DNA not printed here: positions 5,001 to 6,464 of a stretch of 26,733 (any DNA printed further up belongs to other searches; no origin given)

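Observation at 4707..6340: Low-GC lysogenic-conversion cassette: small membrane ORF plus acyltransferase-3 O-acetylase-like gene between int and tailspike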

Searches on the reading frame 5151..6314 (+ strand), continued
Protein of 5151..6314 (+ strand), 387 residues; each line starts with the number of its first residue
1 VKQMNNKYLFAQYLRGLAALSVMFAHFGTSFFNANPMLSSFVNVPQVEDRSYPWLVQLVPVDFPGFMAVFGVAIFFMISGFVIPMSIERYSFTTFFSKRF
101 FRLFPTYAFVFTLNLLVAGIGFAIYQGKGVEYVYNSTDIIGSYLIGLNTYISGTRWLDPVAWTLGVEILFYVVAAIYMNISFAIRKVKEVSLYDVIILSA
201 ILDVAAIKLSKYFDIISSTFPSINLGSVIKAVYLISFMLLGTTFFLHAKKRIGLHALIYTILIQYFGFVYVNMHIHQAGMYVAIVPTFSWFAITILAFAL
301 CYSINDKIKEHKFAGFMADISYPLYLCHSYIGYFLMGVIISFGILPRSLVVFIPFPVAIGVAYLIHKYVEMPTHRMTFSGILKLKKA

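Call 19: find_encoding_contigs(protein=P0013, flank=5000, max_places=3)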
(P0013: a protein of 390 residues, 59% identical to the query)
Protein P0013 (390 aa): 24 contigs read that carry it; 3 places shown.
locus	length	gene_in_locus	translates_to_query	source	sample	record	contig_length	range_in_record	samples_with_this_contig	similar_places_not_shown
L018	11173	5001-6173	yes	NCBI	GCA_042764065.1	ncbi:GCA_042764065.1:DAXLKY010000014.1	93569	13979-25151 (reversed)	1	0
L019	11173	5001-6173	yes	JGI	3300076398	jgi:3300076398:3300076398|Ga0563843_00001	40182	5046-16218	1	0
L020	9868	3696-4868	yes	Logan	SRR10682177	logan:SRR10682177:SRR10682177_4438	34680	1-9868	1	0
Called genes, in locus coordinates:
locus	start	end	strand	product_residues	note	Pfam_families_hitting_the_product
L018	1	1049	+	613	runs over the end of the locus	PF26808:Phage_P22_gp16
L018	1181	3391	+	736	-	PF09008:Head_binding, PF13472:Lipase_GDSL_2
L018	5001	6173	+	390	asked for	PF01757:Acyl_transf_3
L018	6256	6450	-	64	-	-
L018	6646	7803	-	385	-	PF13356:Arm-DNA-bind_3, PF14659:Phage_int_SAM_3 (weak), PF22022:Phage_int_M, PF00589:Phage_integrase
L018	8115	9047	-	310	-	PF01226:Form_Nir_trans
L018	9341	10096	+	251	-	PF04333:MlaA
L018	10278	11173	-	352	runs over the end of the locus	-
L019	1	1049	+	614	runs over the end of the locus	PF26808:Phage_P22_gp16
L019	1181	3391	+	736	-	PF09008:Head_binding, PF13472:Lipase_GDSL_2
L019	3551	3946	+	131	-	PF01527:HTH_Tnp_1, PF13384:HTH_23 (weak), PF13518:HTH_28 (faint)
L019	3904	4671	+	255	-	PF13276:HTH_21, PF00665:rve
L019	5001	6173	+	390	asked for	PF01757:Acyl_transf_3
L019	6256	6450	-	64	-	-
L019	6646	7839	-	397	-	PF13356:Arm-DNA-bind_3, PF14659:Phage_int_SAM_3 (weak), PF22022:Phage_int_M, PF00589:Phage_integrase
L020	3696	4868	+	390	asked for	PF01757:Acyl_transf_3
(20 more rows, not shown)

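Call 20: find_encoding_contigs(protein=P0014, flank=5000, max_places=3)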
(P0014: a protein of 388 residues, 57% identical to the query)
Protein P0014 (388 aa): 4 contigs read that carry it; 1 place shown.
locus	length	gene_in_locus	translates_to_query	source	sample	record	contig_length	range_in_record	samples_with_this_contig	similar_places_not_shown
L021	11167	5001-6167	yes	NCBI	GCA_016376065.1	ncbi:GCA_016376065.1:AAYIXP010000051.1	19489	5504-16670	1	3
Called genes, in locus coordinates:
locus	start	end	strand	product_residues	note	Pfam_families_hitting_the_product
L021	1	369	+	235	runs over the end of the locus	-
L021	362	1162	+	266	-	PF01061:ABC2_membrane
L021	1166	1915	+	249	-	PF00005:ABC_tran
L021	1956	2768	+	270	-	PF00535:Glycos_transf_2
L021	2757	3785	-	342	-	PF07507:WavE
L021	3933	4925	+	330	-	PF25072:DUF7796 (weak)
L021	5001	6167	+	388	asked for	PF01757:Acyl_transf_3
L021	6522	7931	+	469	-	PF14104:DUF4277, PF01609:DDE_Tnp_1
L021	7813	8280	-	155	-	PF13384:HTH_23, PF13936:HTH_38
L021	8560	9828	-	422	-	PF14690:Zn_ribbon_ISL3 (weak), PF13542:HTH_Tnp_ISL3, PF01610:DDE_Tnp_ISL3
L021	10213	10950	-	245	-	PF01695:IstB_IS21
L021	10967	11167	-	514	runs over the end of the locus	PF00665:rve, PF22483:Mu-transpos_C_2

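Call 21: find_encoding_contigs(protein=P0016, flank=5000, max_places=3)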
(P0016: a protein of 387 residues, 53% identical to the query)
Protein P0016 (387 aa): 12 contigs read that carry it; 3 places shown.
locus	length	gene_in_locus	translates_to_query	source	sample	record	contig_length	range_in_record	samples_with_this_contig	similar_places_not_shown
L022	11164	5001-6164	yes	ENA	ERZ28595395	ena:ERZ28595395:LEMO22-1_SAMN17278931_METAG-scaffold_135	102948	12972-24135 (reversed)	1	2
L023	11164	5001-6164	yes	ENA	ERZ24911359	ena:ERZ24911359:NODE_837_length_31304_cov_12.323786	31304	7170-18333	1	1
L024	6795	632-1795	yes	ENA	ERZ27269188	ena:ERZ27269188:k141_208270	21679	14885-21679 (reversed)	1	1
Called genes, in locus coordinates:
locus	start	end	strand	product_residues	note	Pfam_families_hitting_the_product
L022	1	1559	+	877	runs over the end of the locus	PF02470:MlaD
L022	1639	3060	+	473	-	PF17125:Methyltr_RsmF_N, PF22458:RsmF-B_ferredox (faint), PF01189:Methyltr_RsmB-F, PF13847:Methyltransf_31 (weak), PF21150:YebU_pre-PUA_dom, PF13636:Methyltranf_PUA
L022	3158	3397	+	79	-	PF07351:DUF1480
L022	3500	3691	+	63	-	PF07358:DUF1482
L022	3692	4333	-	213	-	PF00149:Metallophos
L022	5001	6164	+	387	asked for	PF01757:Acyl_transf_3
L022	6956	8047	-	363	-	PF01757:Acyl_transf_3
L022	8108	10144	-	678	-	PF18668:Tail_spike_N, PF27114:Phage_tail_beta (weak)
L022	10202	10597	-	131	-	-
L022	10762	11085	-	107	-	-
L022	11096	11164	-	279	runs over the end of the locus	-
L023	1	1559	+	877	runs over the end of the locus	PF02470:MlaD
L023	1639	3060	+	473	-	PF17125:Methyltr_RsmF_N, PF22458:RsmF-B_ferredox (faint), PF01189:Methyltr_RsmB-F, PF13847:Methyltransf_31 (weak), PF21150:YebU_pre-PUA_dom, PF13636:Methyltranf_PUA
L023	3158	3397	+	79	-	PF07351:DUF1480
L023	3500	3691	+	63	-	PF07358:DUF1482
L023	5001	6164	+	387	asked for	PF01757:Acyl_transf_3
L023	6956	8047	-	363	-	PF01757:Acyl_transf_3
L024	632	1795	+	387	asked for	PF01757:Acyl_transf_3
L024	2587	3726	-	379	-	PF01757:Acyl_transf_3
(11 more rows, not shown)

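Call 25: search_solved_structures(query=window:5160-6314:+, max_evalue=1)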
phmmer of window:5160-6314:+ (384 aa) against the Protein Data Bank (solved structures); distinct sequences matched with E-value up to 1: 0.

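Call 48: search_protein_families(library=ncbifam, proteins=[window:5160-6314:+], max_evalue=0.01)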
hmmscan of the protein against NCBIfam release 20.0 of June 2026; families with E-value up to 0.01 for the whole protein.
window:5160-6314:+ (384 aa): 1 family
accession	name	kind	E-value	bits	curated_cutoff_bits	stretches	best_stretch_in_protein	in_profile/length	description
NF003014.0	PRK03854.1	equivalog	2.5e-06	26.9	338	1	60-380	51-375/386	glucans biosynthesis protein MdoC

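Call 61: find_encoding_contigs(protein=P0008, flank=4000, max_places=3)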
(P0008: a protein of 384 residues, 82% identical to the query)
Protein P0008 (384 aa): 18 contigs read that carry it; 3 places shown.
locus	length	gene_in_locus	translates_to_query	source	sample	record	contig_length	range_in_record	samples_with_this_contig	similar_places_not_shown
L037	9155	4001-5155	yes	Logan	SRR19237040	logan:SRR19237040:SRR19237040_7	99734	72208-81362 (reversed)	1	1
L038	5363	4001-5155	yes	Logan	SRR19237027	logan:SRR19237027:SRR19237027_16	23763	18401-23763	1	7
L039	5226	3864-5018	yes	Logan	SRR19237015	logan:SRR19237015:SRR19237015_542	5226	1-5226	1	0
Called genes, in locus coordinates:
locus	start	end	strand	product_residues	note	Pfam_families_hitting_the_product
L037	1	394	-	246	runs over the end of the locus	PF14622:Ribonucleas_3_3, PF00636:Ribonuclease_3, PF00035:dsrm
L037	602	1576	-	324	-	PF10502:Peptidase_S26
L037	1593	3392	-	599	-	PF00009:GTP_EFTU, PF03144:GTP_EFTU_D2, PF00679:EFG_C, PF06421:LepA_C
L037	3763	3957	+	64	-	-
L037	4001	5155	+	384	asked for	PF01757:Acyl_transf_3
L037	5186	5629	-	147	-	PF02413:Caudo_TAP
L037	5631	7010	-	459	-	PF21882:Gp53-like_C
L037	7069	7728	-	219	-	PF27728:UCP028438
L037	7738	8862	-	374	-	PF04865:Baseplate_J, PF26079:Baseplate_J_C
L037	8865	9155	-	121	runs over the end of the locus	-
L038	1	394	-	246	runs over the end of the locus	PF14622:Ribonucleas_3_3, PF00636:Ribonuclease_3, PF00035:dsrm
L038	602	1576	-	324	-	PF10502:Peptidase_S26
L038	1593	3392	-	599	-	PF00009:GTP_EFTU, PF03144:GTP_EFTU_D2, PF00679:EFG_C, PF06421:LepA_C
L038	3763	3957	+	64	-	-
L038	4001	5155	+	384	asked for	PF01757:Acyl_transf_3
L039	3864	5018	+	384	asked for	PF01757:Acyl_transf_3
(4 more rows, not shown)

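Call 62: find_encoding_contigs(protein=P0006, flank=4000, max_places=2)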
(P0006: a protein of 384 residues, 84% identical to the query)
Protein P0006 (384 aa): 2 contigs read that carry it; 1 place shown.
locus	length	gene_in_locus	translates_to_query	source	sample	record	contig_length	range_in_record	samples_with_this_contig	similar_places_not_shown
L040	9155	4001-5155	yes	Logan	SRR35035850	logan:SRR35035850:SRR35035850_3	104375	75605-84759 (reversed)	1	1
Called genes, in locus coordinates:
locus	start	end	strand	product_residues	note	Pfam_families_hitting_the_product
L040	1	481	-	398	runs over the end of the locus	PF00994:MoCF_biosynth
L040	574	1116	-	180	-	PF07437:YfaZ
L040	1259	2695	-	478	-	PF08521:2CSK_N, PF00512:HisKA, PF02518:HATPase_c, PF13581:HATPase_c_2 (faint)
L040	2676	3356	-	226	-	PF00072:Response_reg, PF00486:Trans_reg_C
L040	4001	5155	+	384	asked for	PF01757:Acyl_transf_3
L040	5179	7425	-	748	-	PF18668:Tail_spike_N, PF13472:Lipase_GDSL_2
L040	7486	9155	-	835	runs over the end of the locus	-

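Call 63: find_encoding_contigs(protein=P0029, flank=4000, max_places=3)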
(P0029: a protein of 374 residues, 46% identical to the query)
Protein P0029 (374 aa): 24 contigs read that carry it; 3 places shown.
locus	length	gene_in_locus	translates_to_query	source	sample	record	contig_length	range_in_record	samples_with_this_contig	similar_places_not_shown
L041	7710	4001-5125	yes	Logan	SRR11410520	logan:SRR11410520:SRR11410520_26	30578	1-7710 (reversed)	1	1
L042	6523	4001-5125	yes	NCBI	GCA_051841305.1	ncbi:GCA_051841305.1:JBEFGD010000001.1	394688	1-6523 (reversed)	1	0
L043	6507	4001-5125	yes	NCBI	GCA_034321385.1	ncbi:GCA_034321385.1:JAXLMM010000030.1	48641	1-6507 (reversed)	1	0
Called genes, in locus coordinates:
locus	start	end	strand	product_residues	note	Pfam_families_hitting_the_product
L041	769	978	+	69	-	-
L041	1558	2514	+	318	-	-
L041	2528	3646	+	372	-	-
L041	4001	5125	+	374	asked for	PF01757:Acyl_transf_3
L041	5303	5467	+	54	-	-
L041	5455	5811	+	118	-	-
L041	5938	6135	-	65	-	-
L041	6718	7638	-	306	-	PF00872:Transposase_mut, PF10551:MULE (weak)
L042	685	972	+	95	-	-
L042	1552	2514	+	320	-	-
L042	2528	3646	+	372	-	-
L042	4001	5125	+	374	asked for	PF01757:Acyl_transf_3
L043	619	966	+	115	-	-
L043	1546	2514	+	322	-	-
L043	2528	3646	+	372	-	-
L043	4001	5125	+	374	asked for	PF01757:Acyl_transf_3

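Call 71: predict_structure(alignment_id=A4)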
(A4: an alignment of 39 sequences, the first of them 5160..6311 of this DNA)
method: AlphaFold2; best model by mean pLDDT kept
length: 384 residues; sequences in the alignment: 39
mean_pLDDT: 93.1   pTM: 0.91
mean pLDDT of the five models: 93.1, 92.2, 91.9, 91.7, 91.6
residues with pLDDT >= 90: 307; 70-90: 71; 50-70: 4; < 50: 2
segments of 3 or more residues with pLDDT < 50: none
pLDDT, mean of each block of 10 residues (from residue 1): 76 96 93 92 89 87 94 97 95 93 96 95 87 88 89 86 96 98 97 98 98 96 97 98 97 98 97 95 94 97 92 95 96 94 91 98 95 77 68
secondary structure, 60 per line:
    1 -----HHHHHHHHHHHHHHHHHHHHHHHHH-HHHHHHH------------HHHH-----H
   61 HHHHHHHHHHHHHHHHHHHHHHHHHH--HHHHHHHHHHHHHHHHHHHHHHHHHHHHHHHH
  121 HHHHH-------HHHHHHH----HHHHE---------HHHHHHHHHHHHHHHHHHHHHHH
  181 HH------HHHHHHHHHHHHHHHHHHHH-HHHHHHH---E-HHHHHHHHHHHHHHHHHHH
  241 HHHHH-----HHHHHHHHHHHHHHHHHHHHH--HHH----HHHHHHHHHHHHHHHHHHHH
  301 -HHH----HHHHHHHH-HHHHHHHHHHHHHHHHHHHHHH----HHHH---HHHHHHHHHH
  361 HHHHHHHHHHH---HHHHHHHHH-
elements in order: H6-30 H32-38 H51-54 H60-86 H89-125 H133-139 H144-147 H158-182 H189-208 H210-216 H222-245 H251-271 H281-300 H309-316 H318-339 H344-347 H351-371 H375-383

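Call 74: fold_search(model_id=the predicted structure, library=pdb)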
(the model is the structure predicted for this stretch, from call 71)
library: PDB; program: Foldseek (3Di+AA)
matches with E <= 10: 400; with E <= 0.001: 0
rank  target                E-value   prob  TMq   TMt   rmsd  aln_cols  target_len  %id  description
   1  3usg                  5.5e-02  0.15  0.13  0.11  23.1       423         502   12  Crystal structure of LeuT bound to L-leucine in space group C2 from lipid bicelles (released 2012-01-11)
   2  3usp                  5.5e-02  0.14  0.12  0.10  22.9       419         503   12  Crystal structure of LeuT in heptyl-beta-D-Selenoglucoside (released 2012-01-11)
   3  3nmo                  8.1e-02  0.15  0.14  0.13  24.2       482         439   11  Crystal structure of an engineered monomeric CLC-ec1 Cl-/H+ transporter (released 2010-07-21)
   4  4fxz                  8.9e-02  0.12  0.13  0.11  23.0       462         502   13  Crystal structure of LeuT-F253A bound to L-leucine from lipid bicelles (released 2012-08-08)
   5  8wxj_A                9.7e-02  0.16  0.16  0.13  23.6       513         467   11  human CLC-1 D136G closed state (released 2024-11-06)
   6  8sa1                  1.3e-01  0.13  0.12  0.06  25.8       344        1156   13  CryoEM structure of P-Glycoprotein in inward facing 2 state under continuous turnover conditions with verapamil (released 2025-04-23)
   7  3det_A                1.6e-01  0.10  0.13  0.12  24.2       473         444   10  Structure of the E148A, Y445A doubly ungated mutant of E.coli CLC_Ec1, Cl-/H+ antiporter (released 2008-06-17)
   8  3gwv                  1.6e-01  0.12  0.13  0.11  22.9       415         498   13  Leucine transporter LeuT in complex with R-fluoxetine (released 2009-05-12)
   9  8ttg_A                1.8e-01  0.16  0.18  0.18  22.1       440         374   13  NorA single mutant - E222Q at pH 7.5 (released 2024-05-29)
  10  7b4l_A                1.9e-01  0.11  0.14  0.12  23.9       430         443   13  CryoEM structure of the human sodium proton exchanger NHA2 (released 2022-01-12)
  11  2q6h                  1.9e-01  0.10  0.13  0.11  22.1       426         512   10  Crystal Structure Analysis of LeuT complexed with L-leucine, sodium, and clomipramine (released 2007-08-21)
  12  2hlf_B                2.0e-01  0.12  0.14  0.13  24.4       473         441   10  Structure of the Escherichis coli ClC chloride channel Y445E mutant and Fab complex (released 2006-09-19)
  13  7djc                  2.0e-01  0.11  0.13  0.11  23.1       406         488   13  Crystal structure of the G26C/Q250A mutant of LeuT (released 2021-04-07)
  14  2q72                  2.0e-01  0.09  0.12  0.10  22.9       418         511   11  Crystal Structure Analysis of LeuT complexed with L-leucine, sodium, and imipramine (released 2007-08-21)
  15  7p1k_A                2.1e-01  0.15  0.16  0.15  25.2       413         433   12  Cryo EM structure of bison NHA2 in nano disc structure (released 2022-01-26)
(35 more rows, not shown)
